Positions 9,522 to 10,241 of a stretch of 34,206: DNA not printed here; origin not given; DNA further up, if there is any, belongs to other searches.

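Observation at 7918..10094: Three single-domain retropepsin-like protease genes, including an adjacent pair fused stop-to-start with a T9SS giant adhesin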

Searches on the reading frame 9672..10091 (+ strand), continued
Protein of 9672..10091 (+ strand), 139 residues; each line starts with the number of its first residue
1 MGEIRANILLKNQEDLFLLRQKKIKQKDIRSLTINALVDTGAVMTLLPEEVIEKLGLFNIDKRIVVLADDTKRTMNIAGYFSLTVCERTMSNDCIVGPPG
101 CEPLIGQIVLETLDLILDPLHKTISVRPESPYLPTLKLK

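Call 86: get_annotated_region(hit=H1, flank=4000)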
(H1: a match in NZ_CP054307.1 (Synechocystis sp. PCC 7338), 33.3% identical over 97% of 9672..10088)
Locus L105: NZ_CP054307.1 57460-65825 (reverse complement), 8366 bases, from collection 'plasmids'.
description: Synechocystis sp. PCC 7338 plasmid pSyn7338-1, complete sequence
organism: Synechocystis sp. PCC 7338 (NCBI taxid 2732530)
taxonomy: Bacteria; Cyanobacteriota; Cyanophyceae; Synechococcales; Merismopediaceae; Synechocystis; Synechocystis sp. PCC 7338
host: -; source: cell culture,Tidal pool; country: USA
typing (MOB-suite, as given by PLSDB): non-mobilizable
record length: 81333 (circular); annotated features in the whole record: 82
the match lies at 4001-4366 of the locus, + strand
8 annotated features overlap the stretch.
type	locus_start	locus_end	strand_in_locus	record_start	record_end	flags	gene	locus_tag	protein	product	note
CDS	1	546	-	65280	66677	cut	-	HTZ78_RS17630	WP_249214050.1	hypothetical protein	-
CDS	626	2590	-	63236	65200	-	-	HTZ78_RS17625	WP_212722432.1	RAMP superfamily CRISPR-associated protein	-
CDS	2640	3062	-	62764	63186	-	-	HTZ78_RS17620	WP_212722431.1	hypothetical protein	-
CDS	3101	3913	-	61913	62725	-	cmr4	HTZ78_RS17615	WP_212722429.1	type III-B CRISPR module RAMP protein Cmr4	GO:0043571 - maintenance of CRISPR repeat elements [Evidence IEA]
CDS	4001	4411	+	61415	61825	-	-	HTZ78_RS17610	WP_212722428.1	clan AA aspartic protease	GO:0008150 - biological_process [Evidence IEA]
CDS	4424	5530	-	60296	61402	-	-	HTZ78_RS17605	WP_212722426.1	type III-B CRISPR module-associated protein Cmr3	-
CDS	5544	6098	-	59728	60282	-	-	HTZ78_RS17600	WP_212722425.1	Uma2 family endonuclease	-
CDS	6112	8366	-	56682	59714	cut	cas10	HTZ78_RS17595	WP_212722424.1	type III-B CRISPR-associated protein Cas10/Cmr2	GO:0043571 - maintenance of CRISPR repeat elements [Evidence IEA]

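Call 87: get_annotated_region(hit=H2, flank=4000)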
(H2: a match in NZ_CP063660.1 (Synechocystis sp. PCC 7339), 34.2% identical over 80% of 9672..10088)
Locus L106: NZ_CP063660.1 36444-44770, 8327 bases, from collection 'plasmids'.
description: Synechocystis sp. PCC 7339 plasmid pSyn7339_1, complete sequence
organism: Synechocystis sp. PCC 7339 (NCBI taxid 2782213)
taxonomy: Bacteria; Cyanobacteriota; Cyanophyceae; Synechococcales; Merismopediaceae; Synechocystis; Synechocystis sp. PCC 7339
host: -; source: cell culture,Tidal pool; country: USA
typing (MOB-suite, as given by PLSDB): non-mobilizable
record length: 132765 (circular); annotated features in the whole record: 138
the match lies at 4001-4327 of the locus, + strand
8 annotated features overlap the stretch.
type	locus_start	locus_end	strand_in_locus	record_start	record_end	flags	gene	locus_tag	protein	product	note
CDS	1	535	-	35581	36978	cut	-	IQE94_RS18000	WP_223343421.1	hypothetical protein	-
CDS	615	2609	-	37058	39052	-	-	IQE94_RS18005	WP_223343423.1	RAMP superfamily CRISPR-associated protein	-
CDS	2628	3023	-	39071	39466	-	-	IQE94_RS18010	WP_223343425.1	hypothetical protein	-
CDS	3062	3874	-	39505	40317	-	cmr4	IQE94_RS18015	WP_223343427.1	type III-B CRISPR module RAMP protein Cmr4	GO:0043571 - maintenance of CRISPR repeat elements [Evidence IEA]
CDS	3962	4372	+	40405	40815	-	-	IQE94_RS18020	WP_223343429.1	clan AA aspartic protease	GO:0008150 - biological_process [Evidence IEA]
CDS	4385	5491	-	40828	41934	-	-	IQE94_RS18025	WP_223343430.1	type III-B CRISPR module-associated protein Cmr3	-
CDS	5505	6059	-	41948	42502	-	-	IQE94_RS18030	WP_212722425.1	Uma2 family endonuclease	-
CDS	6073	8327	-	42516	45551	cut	cas10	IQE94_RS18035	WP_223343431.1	type III-B CRISPR-associated protein Cas10/Cmr2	GO:0043571 - maintenance of CRISPR repeat elements [Evidence IEA]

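Call 91: search_dna_similar(query=window:9672-10088:+, collection=phages, mode=protein, max_rows=10, max_evalue=0.001)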
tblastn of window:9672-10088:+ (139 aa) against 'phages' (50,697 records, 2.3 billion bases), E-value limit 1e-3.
No match.

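Call 104: predict_structure(alignment_id=A5)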
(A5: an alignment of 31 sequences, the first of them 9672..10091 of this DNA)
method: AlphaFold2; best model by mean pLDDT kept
length: 139 residues; sequences in the alignment: 31
mean_pLDDT: 91.5   pTM: 0.82
mean pLDDT of the five models: 91.5, 89.7, 89.4, 88.7, 85.2
residues with pLDDT >= 90: 108; 70-90: 22; 50-70: 9; < 50: 0
segments of 3 or more residues with pLDDT < 50: none
pLDDT, mean of each block of 10 residues (from residue 1): 87 96 96 94 93 97 91 95 95 95 94 91 88 67
secondary structure, 60 per line:
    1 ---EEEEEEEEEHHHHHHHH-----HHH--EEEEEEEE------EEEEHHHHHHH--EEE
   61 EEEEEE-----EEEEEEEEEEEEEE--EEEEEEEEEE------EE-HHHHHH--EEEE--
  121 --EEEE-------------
elements in order: E4-12 H13-20 E31-38 E45-48 H49-55 E58-66 E72-85 E88-97 H107-112 E115-118 E123-126

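Call 106: fold_search(model_id=the predicted structure, library=pdb)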
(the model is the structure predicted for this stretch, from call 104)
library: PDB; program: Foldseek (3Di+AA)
matches with E <= 10: 673; with E <= 0.001: 237
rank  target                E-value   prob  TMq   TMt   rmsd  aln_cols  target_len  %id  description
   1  1c6x_A                1.5e-05  1.00  0.54  0.72   4.3       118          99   19  ALTERNATE BINDING SITE FOR THE P1-P3 GROUP OF A CLASS OF POTENT HIV-1 PROTEASE INHIBITORS AS A RESULT OF CONCERTED STR (released 2000-12-28)
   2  2hb2                  2.1e-05  1.00  0.47  0.64   3.5       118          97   17  Structure of HIV protease 6X mutant in apo form (released 2007-06-26)
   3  2rkg_A                3.3e-05  1.00  0.53  0.70   3.0       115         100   19  HIV-1 PR resistant mutant + LPV (released 2008-08-05)
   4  2avv_A                3.4e-05  1.00  0.51  0.69   3.8       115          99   15  Kinetics, stability, and structural changes in high resolution crystal structures of HIV-1 protease with drug resistan (released 2006-01-24)
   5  3oxw_A                4.3e-05  1.00  0.52  0.70   3.0       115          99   16  Crystal Structure of HIV-1 I50V, A71V Protease in Complex with the Protease Inhibitor Darunavir (released 2011-09-28)
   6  1sdv_A                4.6e-05  1.00  0.52  0.69   3.1       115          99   15  Crystal structures of HIV protease V82A and L90M mutants reveal changes in indinavir binding site. (released 2004-05-25)
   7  2wl0_A                4.6e-05  1.00  0.51  0.68   3.2       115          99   16  HIV-1 Protease Inhibitors Containing a Tertiary Alcohol in the Transition-State Mimic with Improved Cell-Based Antivir (released 2009-12-15)
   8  2q64_A                4.6e-05  1.00  0.51  0.68   3.1       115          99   17  HIV-1 PR mutant in complex with nelfinavir (released 2008-02-26)
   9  1mtb_A                4.9e-05  1.00  0.50  0.67   3.1       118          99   15  Viability of a drug-resistant HIV-1 protease mutant: structural insights for better antiviral therapy (released 2003-01-07)
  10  2fdd_A                4.9e-05  1.00  0.50  0.66   3.2       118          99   16  Crystal structure of HIV protease D545701 bound with GW0385 (released 2006-02-21)
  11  2f3k_A                4.9e-05  1.00  0.50  0.66   3.2       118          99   16  Substrate envelope and drug resistance: crystal structure of r01 in complex with wild-type hiv-1 protease (released 2006-11-21)
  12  2b7f_A                4.9e-05  1.00  0.52  0.61   4.0       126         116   21  Crystal structure of human T-cell leukemia virus protease, a novel target for anti-cancer design (released 2005-12-06)
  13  3s43_A                5.2e-05  1.00  0.51  0.68   3.2       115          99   16  HIV-1 protease triple mutants V32I, I47V, V82I with antiviral drug amprenavir (released 2012-03-21)
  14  2qhc_A                5.5e-05  1.00  0.52  0.69   3.1       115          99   17  The Influence of I47A Mutation on Reduced Susceptibility to the Protease Inhibitor Lopinavir (released 2008-07-22)
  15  3ekq_A                5.5e-05  1.00  0.50  0.66   3.2       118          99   17  Crystal structure of inhibitor saquinavir (SQV) in complex with multi-drug resistant HIV-1 protease (L63P/V82T/I84V) ( (released 2009-09-01)
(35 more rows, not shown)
